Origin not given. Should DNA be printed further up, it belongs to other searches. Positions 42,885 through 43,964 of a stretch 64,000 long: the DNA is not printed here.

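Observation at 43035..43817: DOT1-like methyltransferase core in a putative green-lineage genome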

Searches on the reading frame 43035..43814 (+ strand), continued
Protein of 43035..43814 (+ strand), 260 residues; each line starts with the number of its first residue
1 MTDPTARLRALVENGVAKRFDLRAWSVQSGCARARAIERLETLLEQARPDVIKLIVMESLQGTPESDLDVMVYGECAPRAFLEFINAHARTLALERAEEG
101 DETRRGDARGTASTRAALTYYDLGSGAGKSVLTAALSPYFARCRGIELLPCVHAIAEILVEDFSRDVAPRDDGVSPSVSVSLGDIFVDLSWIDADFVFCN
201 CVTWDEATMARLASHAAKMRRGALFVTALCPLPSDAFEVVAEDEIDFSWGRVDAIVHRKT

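Call 33: find_homologous_proteins(query=A1, max_evalue=0.00001)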
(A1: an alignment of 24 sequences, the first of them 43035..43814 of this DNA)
Query A1 (24 sequences) (260 aa, profile of the alignment): 891 proteins with E <= 0.00001 among 8000 candidates; the best 120 are listed.
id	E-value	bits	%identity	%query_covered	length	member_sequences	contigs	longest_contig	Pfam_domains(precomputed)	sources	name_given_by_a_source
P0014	1.3e-105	370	52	97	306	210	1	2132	PF08123.20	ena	-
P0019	2.3e-103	363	50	99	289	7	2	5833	PF08123.20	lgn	-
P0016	2.6e-103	363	52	97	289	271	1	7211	PF08123.20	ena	-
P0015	3.2e-103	363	51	97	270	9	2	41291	PF08123.20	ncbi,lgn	-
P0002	8.8e-102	358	66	97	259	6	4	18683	PF08123.20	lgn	-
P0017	1.2e-100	354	51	97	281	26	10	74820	PF08123.20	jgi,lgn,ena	-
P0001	1.8e-100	354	99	100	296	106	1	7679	PF08123.20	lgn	-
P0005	2.0e-100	353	63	100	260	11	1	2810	PF08123.20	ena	-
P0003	4.3e-100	352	65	97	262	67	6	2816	PF08123.20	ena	-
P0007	1.0e-99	351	62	100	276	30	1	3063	PF08123.20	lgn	-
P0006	1.4e-97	344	62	99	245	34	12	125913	PF08123.20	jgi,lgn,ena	-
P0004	3.2e-95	336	64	97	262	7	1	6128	PF08123.20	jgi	-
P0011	4.7e-95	336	55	99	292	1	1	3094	PF08123.20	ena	-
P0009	1.7e-94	334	62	97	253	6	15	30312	PF08123.20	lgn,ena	-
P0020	3.0e-93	330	49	97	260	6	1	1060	-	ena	-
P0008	6.5e-93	329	61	98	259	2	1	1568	PF08123.20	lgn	-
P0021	5.3e-91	323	46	97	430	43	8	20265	-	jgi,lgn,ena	jgi:hypothetical protein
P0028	4.1e-87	310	38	96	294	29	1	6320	PF08123.20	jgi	-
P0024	1.7e-84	301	43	98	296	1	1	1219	PF08123.20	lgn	-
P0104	3.5e-79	284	44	97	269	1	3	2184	PF08123.20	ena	-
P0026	4.1e-77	277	47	79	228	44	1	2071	PF08123.20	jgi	jgi:hypothetical protein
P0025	8.9e-75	269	46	80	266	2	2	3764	PF08123.20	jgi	jgi:hypothetical protein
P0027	1.3e-72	262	47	73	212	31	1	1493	PF08123.20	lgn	-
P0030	3.4e-72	261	38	85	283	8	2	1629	PF08123.20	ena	-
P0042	1.9e-69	252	27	73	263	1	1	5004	PF08123.20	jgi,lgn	-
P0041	2.9e-67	245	31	53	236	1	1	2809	PF08123.20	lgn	-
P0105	2.0e-60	222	33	83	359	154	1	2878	PF08123.20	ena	-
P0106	4.5e-60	221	31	97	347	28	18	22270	PF08123.20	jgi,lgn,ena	-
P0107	7.0e-57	211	35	97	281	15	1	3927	PF08123.20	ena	-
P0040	3.8e-55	205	30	54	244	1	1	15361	PF08123.20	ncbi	-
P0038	6.9e-55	204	35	72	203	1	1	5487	PF08123.20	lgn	-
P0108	8.3e-54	201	32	73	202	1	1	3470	PF08123.20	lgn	-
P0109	2.2e-53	199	37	73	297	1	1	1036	PF08123.20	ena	-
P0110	1.1e-52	197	32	73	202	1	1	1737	PF08123.20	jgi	jgi:SAM-dependent methyltransferase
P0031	6.9e-51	191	41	62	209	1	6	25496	PF08123.20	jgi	jgi:hypothetical protein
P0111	7.1e-51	191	32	73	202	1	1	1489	PF08123.20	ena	-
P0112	1.1e-50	190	43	72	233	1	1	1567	-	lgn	-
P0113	2.1e-50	190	34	73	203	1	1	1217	PF08123.20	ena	-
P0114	4.3e-50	189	40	73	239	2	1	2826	PF08123.20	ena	-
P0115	6.8e-50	188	30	73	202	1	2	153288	PF08123.20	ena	-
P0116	1.5e-49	187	42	72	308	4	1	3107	PF08123.20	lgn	-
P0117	9.7e-49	184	31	72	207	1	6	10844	PF08123.20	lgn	-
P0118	7.1e-48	181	33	73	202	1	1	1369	PF08123.20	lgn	-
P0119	7.4e-48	181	30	73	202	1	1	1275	PF08123.20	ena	-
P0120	9.0e-48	181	32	71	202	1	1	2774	PF08123.20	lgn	-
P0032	1.7e-47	180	45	63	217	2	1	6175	PF08123.20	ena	-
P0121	7.4e-47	178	29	56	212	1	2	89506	PF13847.13,PF08123.20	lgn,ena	-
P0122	2.0e-46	177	32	73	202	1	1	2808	PF08123.20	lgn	-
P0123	2.3e-46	176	32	75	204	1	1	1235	PF08123.20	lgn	-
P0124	4.1e-46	176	30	90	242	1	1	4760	PF13847.13,PF13649.13,PF08123.20,PF08241.19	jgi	jgi:precorrin-6B methylase 2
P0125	4.2e-46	175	29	54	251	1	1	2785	PF08123.20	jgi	jgi:precorrin-6B methylase 2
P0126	4.9e-46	175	31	54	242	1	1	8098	PF08123.20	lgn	-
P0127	5.0e-46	175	31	52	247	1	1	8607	PF08123.20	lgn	-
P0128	6.0e-46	175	31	54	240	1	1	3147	PF08123.20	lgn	-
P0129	1.0e-45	174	29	77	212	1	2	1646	PF08123.20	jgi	jgi:SAM-dependent methyltransferase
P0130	1.6e-45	174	30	73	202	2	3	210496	PF08123.20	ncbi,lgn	-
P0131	1.9e-45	173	34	54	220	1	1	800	PF08123.20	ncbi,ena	-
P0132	2.3e-45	173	31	77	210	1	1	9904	PF08123.20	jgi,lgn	-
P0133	2.5e-45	173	27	50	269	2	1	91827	PF08123.20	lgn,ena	-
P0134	3.5e-45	172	26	74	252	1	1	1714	PF08123.20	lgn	-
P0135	3.6e-45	172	30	51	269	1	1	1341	PF08123.20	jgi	jgi:SAM-dependent methyltransferase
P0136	3.6e-45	172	30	74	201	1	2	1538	PF08123.20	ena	-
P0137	4.8e-45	172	27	54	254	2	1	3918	PF08123.20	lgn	-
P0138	5.3e-45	172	28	73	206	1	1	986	PF08123.20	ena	-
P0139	5.8e-45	172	27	70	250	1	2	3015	PF08123.20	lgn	-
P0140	6.8e-45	172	31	77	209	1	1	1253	PF08123.20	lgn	-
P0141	8.4e-45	171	29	77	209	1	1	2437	PF08123.20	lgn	-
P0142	9.2e-45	171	28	50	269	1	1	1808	PF08123.20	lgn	-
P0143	1.1e-44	171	32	54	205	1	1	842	PF08123.20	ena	-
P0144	1.2e-44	171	37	54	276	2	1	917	PF08123.20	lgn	-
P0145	1.4e-44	171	25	54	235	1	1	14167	PF08123.20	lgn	-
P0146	2.0e-44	170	31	54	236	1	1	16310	PF08123.20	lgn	-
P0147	2.5e-44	170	30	54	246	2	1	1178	PF08123.20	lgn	-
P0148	2.8e-44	170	31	56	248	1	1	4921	PF08123.20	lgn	-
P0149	3.3e-44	169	37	54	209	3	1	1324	PF08123.20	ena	-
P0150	4.0e-44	169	26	87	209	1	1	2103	PF08123.20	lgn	-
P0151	8.3e-44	168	29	73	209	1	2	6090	PF08123.20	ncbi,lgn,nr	ncbi:MAG: SAM-dependent methyltransferase [Parachlamydiaceae bacterium]|nr:SAM-dependent methyltrans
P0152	9.9e-44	168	26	70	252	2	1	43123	PF08123.20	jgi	jgi:SAM-dependent methyltransferase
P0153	1.1e-43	168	27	54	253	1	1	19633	PF08123.20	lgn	-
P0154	1.7e-43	167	25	72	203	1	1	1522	PF08123.20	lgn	-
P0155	1.7e-43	167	25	50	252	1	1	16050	PF13847.13,PF08123.20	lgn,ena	-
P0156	1.8e-43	167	26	50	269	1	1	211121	PF08123.20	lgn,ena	-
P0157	1.9e-43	167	27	54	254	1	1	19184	PF13847.13,PF08123.20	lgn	-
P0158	1.9e-43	167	25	88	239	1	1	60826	PF08123.20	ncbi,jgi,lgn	-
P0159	3.3e-43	166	26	50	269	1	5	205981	PF08123.20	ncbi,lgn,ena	-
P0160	3.3e-43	166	33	51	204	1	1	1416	PF08123.20,PF01135.26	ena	-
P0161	3.8e-43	166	32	98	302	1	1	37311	PF08123.20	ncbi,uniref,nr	ncbi:hypothetical protein ACHHYP_12213 [Achlya hypogyna]|uniref:Histone-lysine N-methyltransferase, 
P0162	4.1e-43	166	25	69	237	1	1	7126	PF13847.13,PF08123.20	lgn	-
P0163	4.5e-43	166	25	54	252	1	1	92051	PF08123.20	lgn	-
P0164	4.9e-43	165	26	72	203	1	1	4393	PF08123.20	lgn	-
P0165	8.0e-43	165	28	54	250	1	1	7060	PF08123.20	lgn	-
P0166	8.4e-43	165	30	62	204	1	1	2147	PF08123.20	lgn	-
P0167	9.7e-43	164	28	56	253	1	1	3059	PF08123.20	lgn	-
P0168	1.4e-42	164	29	73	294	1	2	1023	PF08123.20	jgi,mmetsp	mmetsp:Transcript_26892/g.45344 ORF Transcript_26892/g.45344 Transcript_26892/m.45344 type:complete 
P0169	1.5e-42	164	25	70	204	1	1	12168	PF08123.20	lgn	-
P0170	1.5e-42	164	31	73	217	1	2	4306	PF08123.20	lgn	-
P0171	1.5e-42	164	34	58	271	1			PF08123.20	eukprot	eukprot:gene5211-7249_t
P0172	1.6e-42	164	26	73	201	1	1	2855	PF13847.13,PF08123.20,PF00891.25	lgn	-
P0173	2.1e-42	163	35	50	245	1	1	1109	PF13847.13,PF13649.13,PF08123.20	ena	-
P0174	2.9e-42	163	24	54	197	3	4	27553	PF08123.20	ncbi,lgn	-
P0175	3.0e-42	163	27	77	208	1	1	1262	PF08123.20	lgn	-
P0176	3.2e-42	163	33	51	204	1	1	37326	PF08123.20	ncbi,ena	-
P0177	4.1e-42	162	34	40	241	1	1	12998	PF13649.13,PF08123.20,PF08241.19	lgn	-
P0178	4.3e-42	162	22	67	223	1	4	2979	PF08123.20,PF00891.25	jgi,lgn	-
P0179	4.8e-42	162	29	70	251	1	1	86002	PF08123.20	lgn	-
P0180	8.2e-42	161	27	53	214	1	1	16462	PF13847.13,PF08123.20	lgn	-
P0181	8.4e-42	161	34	54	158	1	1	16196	PF08123.20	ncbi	-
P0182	1.4e-41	161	35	54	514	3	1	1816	PF08123.20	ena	-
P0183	1.4e-41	161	24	74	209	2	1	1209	PF08123.20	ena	-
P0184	1.7e-41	160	27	88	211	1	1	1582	PF08123.20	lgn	-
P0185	1.8e-41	160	33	57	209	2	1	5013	PF13847.13,PF08123.20,PF00891.25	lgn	-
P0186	1.8e-41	160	26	77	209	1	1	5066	PF08123.20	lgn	-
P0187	2.0e-41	160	29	57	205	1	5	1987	PF08123.20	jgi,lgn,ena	jgi:SAM-dependent methyltransferase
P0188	2.1e-41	160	29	57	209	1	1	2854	PF08123.20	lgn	-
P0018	2.4e-41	160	99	43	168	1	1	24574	-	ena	-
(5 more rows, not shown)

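Call 34: fold_search(model_id=the predicted structure, library=pdb)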
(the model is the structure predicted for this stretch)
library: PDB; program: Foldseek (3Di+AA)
matches with E <= 10: 1814; with E <= 0.001: 921
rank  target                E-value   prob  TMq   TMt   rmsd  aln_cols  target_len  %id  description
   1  9ne1                  3.6e-11  1.00  0.57  0.72   5.4       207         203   25  Crystal structure of a bacterial DOT1L methyl-transferase in complex with S-adenosyl homocysteine (released 2026-02-25)
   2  4er0                  5.3e-10  1.00  0.45  0.37  16.2       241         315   15  Crystal Structure of human DOT1L in complex with inhibitor FED1 (released 2012-05-02)
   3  4er7                  7.2e-10  1.00  0.45  0.36  18.4       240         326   17  Crystal Structure of human DOT1L in complex with inhibitor SGC0947 (released 2012-05-16)
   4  3uwp                  8.6e-10  1.00  0.45  0.35   5.9       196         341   18  Crystal structure of Dot1l in complex with 5-iodotubercidin (released 2012-03-14)
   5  6o96_K                9.7e-10  1.00  0.47  0.38  20.6       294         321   17  Dot1L bound to the H2BK120 Ubiquitinated nucleosome (released 2019-04-24)
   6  4er6                  1.0e-09  1.00  0.45  0.35   7.0       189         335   18  Crystal structure of human DOT1L in complex with inhibitor SGC0946 (released 2012-05-16)
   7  4eqz                  1.9e-09  1.00  0.44  0.35   3.8       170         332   18  Crystal structure of human DOT1L in complex with inhibitor FED2 (released 2012-05-02)
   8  5juw                  1.9e-09  1.00  0.44  0.36  15.5       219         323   16  complex of Dot1l with SS148 (released 2016-06-22)
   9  6j99_K                2.3e-09  1.00  0.46  0.38  16.1       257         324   17  Cryo-EM structure of human DOT1L in complex with an H2B-monoubiquitinated nucleosome (released 2019-02-27)
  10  4er5                  2.3e-09  1.00  0.44  0.36  18.2       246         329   16  Crystal structure of human DOT1L in complex with 2 molecules of EPZ004777 (released 2012-05-16)
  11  3sx0                  3.5e-09  1.00  0.45  0.36  15.6       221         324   16  Crystal structure of Dot1l in complex with a brominated SAH analog (released 2011-07-27)
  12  6in3                  3.5e-09  1.00  0.44  0.37  19.1       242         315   15  Crystal structure of DOT1L in complex with 18-Crown-6 (released 2019-10-30)
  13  1u2z_A                3.9e-09  1.00  0.60  0.42   4.8       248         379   17  Crystal structure of histone K79 methyltransferase Dot1p from yeast (released 2004-09-07)
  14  1u2z_B                5.0e-09  1.00  0.62  0.44   9.6       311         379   16  Crystal structure of histone K79 methyltransferase Dot1p from yeast (released 2004-09-07)
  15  6nj9_K                5.0e-09  1.00  0.49  0.39   9.0       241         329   17  Active state Dot1L bound to the H2B-Ubiquitinated nucleosome, 2-to-1 complex (released 2019-02-20)
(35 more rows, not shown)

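Call 37: list_cluster_members(proteins=[P0104, P0105, P0106, P0107, P0109, P0112, P0114, P0116, P0030, P0024])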
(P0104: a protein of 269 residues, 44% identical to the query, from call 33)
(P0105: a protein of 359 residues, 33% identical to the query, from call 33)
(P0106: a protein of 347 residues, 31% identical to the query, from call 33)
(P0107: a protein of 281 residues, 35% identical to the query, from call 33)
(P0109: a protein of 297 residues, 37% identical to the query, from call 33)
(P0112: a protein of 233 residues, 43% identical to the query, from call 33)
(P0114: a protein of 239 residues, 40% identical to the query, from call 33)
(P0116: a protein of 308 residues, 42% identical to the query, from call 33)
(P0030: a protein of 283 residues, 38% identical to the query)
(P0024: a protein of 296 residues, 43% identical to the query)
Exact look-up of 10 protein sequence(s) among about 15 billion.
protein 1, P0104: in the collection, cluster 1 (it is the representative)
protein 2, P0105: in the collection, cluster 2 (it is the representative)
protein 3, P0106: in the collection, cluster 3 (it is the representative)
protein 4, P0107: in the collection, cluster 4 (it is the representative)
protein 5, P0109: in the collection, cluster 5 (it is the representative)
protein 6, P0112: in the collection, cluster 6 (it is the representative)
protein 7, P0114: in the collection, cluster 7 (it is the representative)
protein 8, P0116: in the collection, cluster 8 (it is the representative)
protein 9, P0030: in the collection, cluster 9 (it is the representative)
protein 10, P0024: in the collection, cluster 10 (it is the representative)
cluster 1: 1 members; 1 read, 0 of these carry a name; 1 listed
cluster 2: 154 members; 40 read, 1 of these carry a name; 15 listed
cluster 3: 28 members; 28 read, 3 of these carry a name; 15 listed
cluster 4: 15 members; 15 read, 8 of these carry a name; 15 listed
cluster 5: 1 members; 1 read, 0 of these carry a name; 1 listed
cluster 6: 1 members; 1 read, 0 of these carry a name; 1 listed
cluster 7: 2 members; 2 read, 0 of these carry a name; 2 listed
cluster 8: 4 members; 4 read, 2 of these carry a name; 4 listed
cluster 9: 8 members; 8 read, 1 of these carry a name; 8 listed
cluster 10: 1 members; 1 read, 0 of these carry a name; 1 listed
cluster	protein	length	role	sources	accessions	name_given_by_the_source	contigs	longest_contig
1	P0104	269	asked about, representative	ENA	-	-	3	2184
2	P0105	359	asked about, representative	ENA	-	-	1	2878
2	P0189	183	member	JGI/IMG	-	hypothetical protein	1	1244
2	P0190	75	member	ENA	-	-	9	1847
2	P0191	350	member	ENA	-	-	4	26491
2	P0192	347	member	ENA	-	-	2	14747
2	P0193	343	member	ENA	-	-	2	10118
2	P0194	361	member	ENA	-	-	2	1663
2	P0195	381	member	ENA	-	-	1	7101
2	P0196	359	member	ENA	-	-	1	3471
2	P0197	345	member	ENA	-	-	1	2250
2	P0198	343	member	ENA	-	-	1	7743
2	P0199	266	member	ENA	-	-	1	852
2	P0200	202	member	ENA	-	-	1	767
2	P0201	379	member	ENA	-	-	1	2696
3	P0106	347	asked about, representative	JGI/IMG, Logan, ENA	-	-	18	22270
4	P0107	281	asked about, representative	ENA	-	-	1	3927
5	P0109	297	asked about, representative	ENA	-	-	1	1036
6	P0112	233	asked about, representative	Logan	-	-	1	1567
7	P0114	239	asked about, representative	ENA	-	-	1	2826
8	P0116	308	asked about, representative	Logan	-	-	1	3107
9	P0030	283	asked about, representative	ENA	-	-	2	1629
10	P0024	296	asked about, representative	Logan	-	-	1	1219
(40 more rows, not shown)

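Call 40: find_related_loci(query=A2, collection=genome_contigs, flank=3000)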
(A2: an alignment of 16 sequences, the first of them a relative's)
Query A2 (244 aa) in genome_contigs; peptide patterns used: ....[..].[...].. (x = any residue, [..] = any of these).
342 stretches matched a pattern; 307 encode a relative of the query (tblastn E <= 1e-3); the best 80 are kept; 80 distinct loci.
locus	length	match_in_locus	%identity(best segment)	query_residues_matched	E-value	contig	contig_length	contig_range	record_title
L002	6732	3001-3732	100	1-244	2e-165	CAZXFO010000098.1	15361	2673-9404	MAG TPA_asm: uncultured Coxiellaceae bacterium isolate binchicken_co84_90 genome assembly, contig: k141_328380, whole ge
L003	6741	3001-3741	52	9-243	2e-81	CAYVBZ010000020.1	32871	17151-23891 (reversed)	MAG TPA_asm: uncultured Coxiellaceae bacterium isolate SRP200132_co1_482 genome assembly, contig: NODE_2267_length_32871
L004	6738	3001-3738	44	10-244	1e-64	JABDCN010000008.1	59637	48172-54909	MAG: Gammaproteobacteria bacterium isolate BWMinHeated_Nextera72_MAG2 3300020826.a:Ga0207140_1009, whole genome shotgun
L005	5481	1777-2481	44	21-244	1e-63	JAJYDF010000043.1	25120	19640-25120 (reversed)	MAG: Proteobacteria bacterium isolate BP9.bin86 NODE_3403_length_25120_cov_2.120634, whole genome shotgun sequence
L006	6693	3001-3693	44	25-244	2e-57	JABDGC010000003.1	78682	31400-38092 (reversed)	MAG: Gammaproteobacteria bacterium isolate BWOrgHeat_Nextera67_MAG1 3300020998.a:Ga0206951_1006, whole genome shotgun se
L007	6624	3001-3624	46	47-243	3e-56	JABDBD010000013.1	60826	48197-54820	MAG: Gammaproteobacteria bacterium isolate BWMinControl_Nextera54_MAG1 3300020741.a:Ga0207030_1013, whole genome shotgun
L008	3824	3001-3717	41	15-243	2e-55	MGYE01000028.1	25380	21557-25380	MAG: Gammaproteobacteria bacterium RIFCSPHIGHO2_12_FULL_42_10 rifcsphigho2_12_scaffold_21471, whole genome shotgun seque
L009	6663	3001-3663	41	29-240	3e-55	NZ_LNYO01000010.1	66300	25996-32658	Legionella nautarum strain ATCC 49506 Lnau_ctg010, whole genome shotgun sequence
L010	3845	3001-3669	43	27-240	7e-54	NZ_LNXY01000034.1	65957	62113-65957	Legionella drozanskii LLAP-1 strain ATCC 700990 Ldro_ctg034, whole genome shotgun sequence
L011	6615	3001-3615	44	50-243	1e-52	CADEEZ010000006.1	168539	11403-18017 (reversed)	MAG: uncultured Gammaproteobacteria bacterium isolate Gammaproteobacteria sp. RBC015 genome assembly, contig: MAG015_6,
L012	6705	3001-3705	39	15-240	3e-52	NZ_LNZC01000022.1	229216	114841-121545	Legionella worsleiensis strain ATCC 49508 Lwor_ctg022, whole genome shotgun sequence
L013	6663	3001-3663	41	29-240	4e-52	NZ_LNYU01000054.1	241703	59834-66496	Legionella santicrucis strain SC-63-C7 Lsan_ctg054, whole genome shotgun sequence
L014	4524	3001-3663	41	29-240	7e-52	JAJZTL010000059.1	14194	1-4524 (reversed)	MAG: Proteobacteria bacterium isolate SKS3.bin72 NODE_6890_length_14194_cov_2.191583, whole genome shotgun sequence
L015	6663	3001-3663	41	29-240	1e-51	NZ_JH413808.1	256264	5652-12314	Legionella drancourtii LLAP12 scf_16, whole genome shotgun sequence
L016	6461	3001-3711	39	10-240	1e-51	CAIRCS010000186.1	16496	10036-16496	MAG: uncultured Legionella sp. isolate KT_bin-2414 genome assembly, contig: bin-2414:186/211, whole genome shotgun seque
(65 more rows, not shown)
